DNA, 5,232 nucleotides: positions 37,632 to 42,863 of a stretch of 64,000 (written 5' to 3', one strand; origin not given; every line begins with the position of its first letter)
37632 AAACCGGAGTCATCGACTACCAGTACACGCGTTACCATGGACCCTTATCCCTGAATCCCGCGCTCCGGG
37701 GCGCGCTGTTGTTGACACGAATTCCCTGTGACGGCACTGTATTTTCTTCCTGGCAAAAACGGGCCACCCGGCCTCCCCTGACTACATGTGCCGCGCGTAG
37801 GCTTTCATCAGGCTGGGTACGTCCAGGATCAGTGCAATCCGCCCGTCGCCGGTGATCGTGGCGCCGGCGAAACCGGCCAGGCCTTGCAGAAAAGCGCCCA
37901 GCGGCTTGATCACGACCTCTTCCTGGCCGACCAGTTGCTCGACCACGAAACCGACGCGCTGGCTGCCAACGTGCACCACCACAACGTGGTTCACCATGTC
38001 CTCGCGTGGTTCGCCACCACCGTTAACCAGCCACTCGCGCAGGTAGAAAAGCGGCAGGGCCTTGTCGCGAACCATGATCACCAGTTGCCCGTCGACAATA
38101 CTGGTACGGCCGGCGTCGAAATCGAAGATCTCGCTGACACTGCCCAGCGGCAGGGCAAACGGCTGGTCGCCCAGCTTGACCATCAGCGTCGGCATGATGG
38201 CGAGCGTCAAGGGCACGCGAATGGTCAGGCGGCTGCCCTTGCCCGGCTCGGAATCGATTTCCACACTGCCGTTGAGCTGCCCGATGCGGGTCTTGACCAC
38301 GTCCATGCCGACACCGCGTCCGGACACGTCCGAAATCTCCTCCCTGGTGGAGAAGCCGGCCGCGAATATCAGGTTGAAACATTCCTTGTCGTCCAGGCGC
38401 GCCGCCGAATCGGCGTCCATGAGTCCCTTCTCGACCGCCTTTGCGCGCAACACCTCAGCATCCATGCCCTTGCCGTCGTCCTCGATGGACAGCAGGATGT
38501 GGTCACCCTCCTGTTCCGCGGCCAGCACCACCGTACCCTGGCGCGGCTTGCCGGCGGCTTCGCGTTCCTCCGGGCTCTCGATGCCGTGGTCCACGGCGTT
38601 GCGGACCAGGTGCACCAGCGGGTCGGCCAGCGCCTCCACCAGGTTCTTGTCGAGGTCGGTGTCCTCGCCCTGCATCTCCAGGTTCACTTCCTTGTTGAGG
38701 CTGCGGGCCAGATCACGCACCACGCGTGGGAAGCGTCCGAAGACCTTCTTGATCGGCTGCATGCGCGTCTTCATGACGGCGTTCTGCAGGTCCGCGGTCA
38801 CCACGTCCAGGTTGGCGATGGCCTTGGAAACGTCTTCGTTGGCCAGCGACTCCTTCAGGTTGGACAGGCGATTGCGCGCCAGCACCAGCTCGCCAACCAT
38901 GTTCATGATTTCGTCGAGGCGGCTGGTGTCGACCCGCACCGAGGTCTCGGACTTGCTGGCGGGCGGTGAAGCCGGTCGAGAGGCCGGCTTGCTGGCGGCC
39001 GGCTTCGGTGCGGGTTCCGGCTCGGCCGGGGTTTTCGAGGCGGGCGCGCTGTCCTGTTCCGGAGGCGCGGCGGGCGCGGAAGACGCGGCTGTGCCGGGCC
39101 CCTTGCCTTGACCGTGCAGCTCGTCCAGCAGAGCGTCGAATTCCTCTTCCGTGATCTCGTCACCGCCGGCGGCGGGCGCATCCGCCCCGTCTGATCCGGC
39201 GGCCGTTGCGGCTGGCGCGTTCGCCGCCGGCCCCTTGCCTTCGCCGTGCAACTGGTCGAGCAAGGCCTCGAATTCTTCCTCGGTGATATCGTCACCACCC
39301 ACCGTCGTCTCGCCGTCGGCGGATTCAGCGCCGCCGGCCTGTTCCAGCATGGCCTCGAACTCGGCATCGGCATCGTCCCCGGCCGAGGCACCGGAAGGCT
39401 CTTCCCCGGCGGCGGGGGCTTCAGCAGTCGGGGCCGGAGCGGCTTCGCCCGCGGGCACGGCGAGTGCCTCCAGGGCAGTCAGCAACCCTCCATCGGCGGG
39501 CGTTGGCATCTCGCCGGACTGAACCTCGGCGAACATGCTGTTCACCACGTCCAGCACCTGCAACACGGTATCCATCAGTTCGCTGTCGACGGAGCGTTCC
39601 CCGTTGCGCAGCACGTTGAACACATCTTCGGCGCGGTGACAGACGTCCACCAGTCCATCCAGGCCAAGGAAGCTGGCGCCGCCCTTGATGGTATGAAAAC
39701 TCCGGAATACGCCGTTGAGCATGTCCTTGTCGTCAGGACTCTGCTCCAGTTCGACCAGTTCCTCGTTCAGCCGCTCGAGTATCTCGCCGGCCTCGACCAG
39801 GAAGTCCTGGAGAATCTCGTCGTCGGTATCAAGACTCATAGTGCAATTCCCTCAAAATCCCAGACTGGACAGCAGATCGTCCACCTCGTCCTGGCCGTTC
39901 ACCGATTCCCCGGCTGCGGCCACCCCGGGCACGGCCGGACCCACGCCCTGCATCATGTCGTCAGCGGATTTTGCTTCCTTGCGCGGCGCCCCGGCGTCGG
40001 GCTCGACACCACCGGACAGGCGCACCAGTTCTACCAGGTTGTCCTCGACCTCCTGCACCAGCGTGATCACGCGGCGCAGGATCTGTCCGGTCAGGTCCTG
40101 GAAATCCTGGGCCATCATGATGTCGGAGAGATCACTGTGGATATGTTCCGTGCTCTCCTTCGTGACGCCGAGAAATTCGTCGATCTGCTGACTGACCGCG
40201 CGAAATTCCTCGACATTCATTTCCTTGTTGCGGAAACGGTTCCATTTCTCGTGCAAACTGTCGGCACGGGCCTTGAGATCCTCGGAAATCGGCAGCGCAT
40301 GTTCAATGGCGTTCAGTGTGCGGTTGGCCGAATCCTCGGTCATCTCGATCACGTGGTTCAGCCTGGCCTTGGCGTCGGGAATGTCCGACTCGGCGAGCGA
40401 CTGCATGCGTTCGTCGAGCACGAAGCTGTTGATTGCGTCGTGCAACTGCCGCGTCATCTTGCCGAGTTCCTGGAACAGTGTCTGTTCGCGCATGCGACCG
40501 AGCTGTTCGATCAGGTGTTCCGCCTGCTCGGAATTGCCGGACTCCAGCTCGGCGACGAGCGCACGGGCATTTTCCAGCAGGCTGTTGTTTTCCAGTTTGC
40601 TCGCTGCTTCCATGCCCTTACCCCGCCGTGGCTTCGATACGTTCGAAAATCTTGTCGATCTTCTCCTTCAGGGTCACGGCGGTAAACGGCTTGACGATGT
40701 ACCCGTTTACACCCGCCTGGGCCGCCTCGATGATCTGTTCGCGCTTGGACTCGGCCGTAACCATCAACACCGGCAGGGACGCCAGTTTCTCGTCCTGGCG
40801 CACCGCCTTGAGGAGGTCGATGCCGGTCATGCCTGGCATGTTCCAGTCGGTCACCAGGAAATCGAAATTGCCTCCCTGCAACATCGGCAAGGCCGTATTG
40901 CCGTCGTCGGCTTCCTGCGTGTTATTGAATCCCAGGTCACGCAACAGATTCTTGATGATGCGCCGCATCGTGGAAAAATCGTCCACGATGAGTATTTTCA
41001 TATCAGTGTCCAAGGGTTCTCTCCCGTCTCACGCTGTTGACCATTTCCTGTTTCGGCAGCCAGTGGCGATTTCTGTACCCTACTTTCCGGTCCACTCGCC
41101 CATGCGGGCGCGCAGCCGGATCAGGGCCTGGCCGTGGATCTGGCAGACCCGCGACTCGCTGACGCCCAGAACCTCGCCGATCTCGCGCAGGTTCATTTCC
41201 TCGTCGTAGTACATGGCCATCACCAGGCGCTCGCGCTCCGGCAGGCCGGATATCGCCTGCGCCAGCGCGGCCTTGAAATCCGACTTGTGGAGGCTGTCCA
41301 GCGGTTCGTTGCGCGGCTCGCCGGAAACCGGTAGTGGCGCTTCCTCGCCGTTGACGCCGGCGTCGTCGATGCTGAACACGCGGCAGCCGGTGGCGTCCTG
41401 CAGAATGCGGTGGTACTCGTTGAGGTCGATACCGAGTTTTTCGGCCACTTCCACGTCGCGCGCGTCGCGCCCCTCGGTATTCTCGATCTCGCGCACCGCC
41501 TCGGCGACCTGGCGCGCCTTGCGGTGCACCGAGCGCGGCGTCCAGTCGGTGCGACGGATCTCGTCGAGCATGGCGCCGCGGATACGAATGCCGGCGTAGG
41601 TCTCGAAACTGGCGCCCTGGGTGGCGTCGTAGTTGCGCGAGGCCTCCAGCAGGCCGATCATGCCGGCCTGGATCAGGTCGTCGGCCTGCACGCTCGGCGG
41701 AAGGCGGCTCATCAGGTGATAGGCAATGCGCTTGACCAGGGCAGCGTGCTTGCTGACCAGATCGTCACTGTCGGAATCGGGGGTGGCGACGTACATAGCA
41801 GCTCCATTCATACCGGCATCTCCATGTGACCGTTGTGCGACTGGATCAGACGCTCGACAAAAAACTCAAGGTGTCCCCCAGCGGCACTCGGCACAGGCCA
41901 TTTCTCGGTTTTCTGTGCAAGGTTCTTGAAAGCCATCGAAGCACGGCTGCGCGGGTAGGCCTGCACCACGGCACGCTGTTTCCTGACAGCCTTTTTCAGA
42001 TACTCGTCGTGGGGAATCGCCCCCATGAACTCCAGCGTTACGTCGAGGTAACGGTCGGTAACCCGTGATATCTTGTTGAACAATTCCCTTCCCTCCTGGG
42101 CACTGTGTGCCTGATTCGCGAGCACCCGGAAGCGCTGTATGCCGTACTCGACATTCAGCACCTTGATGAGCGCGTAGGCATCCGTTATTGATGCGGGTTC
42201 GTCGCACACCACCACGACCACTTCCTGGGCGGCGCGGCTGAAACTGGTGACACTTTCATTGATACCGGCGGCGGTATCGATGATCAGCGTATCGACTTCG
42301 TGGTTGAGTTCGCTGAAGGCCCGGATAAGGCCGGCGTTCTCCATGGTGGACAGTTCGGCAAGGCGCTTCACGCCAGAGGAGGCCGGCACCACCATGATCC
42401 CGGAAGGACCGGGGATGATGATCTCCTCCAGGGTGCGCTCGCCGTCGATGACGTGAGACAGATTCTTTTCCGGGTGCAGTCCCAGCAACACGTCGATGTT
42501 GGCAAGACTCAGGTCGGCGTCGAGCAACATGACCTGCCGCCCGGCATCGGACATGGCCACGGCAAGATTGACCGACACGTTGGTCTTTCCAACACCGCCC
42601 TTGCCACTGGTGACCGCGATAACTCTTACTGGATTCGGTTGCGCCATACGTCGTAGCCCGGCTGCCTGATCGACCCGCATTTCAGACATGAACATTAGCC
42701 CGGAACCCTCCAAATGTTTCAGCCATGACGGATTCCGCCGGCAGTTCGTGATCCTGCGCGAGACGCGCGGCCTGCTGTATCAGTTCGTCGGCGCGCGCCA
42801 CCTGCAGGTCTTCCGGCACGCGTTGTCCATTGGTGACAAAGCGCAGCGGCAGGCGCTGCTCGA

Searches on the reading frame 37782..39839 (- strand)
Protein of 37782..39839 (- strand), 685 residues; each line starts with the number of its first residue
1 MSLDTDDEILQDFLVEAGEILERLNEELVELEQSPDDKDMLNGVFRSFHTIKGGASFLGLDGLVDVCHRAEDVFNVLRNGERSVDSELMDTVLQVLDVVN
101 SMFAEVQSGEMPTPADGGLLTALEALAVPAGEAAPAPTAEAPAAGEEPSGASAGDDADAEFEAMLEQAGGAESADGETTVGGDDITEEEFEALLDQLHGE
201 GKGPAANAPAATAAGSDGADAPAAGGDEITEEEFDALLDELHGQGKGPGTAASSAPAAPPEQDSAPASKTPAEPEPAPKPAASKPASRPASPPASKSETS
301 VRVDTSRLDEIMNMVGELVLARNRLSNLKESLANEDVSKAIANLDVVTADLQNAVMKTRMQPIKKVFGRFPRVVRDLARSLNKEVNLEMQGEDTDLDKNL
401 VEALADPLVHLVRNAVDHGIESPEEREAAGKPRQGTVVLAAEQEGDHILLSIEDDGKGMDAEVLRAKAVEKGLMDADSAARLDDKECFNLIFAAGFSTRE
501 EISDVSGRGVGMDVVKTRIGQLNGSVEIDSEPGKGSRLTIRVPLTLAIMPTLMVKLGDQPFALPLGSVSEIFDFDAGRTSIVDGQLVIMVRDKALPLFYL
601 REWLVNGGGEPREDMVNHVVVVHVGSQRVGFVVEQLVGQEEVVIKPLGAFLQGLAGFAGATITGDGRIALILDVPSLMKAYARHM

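Call 96: search_protein_families(library=pfam, proteins=[window:37782-39839:-], max_evalue=0.0001)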
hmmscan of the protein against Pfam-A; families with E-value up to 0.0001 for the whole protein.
window:37782-39839:- (685 aa): 4 families
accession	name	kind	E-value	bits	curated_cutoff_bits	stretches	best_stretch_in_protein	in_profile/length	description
PF01584.24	CheW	-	3.1e-26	92.1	23.5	1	552-679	3-135/138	CheW-like domain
PF02518.31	HATPase_c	-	2.3e-19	70.3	26.4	1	406-545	4-110/111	Histidine kinase-, DNA gyrase B-, and HSP90-like ATPase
PF01627.28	Hpt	-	9.7e-19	67.8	24.6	1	8-97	1-79/84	Hpt domain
PF02895.20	H-kinase_dim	-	4.2e-16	59.6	23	1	299-358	2-68/68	Signal transducing histidine kinase, homodimeric domain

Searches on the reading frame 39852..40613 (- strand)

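Call 45: search_protein_families(library=pfam, proteins=[window:39852-40613:-], max_evalue=0.001)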
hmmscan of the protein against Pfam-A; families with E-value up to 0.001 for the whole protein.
window:39852-40613:- (253 aa): 1 family
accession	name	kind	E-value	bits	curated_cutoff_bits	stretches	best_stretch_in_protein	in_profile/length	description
PF04344.18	CheZ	-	1.1e-71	241.4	30.7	1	45-253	2-203/203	Chemotaxis phosphatase, CheZ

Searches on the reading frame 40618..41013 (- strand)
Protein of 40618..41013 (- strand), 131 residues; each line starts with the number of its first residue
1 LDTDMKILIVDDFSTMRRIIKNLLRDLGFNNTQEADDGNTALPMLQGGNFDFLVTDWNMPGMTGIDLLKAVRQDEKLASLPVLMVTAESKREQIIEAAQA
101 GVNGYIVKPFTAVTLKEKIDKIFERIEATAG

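Call 45: search_protein_families(library=pfam, proteins=[window:40618-41013:-], max_evalue=0.001)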
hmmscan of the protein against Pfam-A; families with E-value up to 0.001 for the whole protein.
window:40618-41013:- (131 aa): 1 family
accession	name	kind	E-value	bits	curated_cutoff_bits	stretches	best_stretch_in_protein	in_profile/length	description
PF00072.30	Response_reg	-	6.4e-31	107.2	30.2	1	7-119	1-110/111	Response regulator receiver domain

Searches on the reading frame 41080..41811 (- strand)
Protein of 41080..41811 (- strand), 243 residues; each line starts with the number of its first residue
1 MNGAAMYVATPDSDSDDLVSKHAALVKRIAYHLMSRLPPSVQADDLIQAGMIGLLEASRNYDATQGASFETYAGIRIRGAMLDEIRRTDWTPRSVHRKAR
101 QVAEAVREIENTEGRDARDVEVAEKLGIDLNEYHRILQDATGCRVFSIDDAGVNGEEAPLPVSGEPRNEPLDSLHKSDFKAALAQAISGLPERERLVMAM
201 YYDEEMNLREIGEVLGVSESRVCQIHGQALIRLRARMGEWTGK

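Call 45: search_protein_families(library=pfam, proteins=[window:41080-41811:-], max_evalue=0.001)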
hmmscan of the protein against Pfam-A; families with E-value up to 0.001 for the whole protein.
window:41080-41811:- (243 aa): 5 families
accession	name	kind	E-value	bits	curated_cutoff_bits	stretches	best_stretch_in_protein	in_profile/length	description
PF04542.20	Sigma70_r2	-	9e-19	67.5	24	1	18-91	1-71/71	Sigma-70 region 2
PF04545.22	Sigma70_r4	-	2.5e-18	65.7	24.1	1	186-235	1-50/50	Sigma-70, region 4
PF04539.22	Sigma70_r3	-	2.4e-09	37.6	25.3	1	98-151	2-55/78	Sigma-70 region 3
PF08281.18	Sigma70_r4_2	-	2.4e-09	37.1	25.7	1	182-222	3-43/54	Sigma-70, region 4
PF13384.12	HTH_23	-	2.3e-06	27.7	24.6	1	192-225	4-37/50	Homeodomain-like domain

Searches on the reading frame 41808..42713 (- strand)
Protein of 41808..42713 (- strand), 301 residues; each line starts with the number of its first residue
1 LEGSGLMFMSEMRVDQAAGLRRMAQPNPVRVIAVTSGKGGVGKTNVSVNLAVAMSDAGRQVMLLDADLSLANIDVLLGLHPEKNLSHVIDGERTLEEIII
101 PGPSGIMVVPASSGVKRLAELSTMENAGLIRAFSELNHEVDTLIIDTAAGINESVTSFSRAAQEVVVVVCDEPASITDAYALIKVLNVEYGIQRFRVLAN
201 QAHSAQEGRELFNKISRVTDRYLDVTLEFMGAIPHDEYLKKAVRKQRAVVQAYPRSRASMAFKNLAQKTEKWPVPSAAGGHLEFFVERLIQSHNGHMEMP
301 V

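Call 45: search_protein_families(library=pfam, proteins=[window:41808-42713:-], max_evalue=0.001)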
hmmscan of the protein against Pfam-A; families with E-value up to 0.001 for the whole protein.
window:41808-42713:- (301 aa): 7 families
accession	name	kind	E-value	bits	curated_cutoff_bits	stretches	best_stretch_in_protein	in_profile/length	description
PF10609.15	ParA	-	2.1e-20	73.6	27.1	1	30-268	4-244/246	NUBPL iron-transfer P-loop NTPase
PF13614.12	AAA_31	-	2.7e-17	63.7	27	1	30-187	2-165/177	AAA domain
PF01656.29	CbiA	-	1.1e-15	58.2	25.4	1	32-246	1-122/125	CobQ/CobB/MinD/ParA nucleotide binding domain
PF00142.24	Fer4_NifH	-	2.2e-09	37.6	25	1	36-270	6-245/271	4Fe-4S iron sulfur cluster binding proteins, NifH/frxC family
PF02374.21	ArsA_ATPase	-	2.8e-08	33.8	24.3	1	34-67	5-38/305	Anion-transporting ATPase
PF09140.17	MipZ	-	9.4e-08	32.1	20.7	1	31-210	2-167/262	ATPase MipZ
PF06564.18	CBP_BcsQ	-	8.7e-05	22.6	21.3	0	31-85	3-52/234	Cellulose biosynthesis protein BcsQ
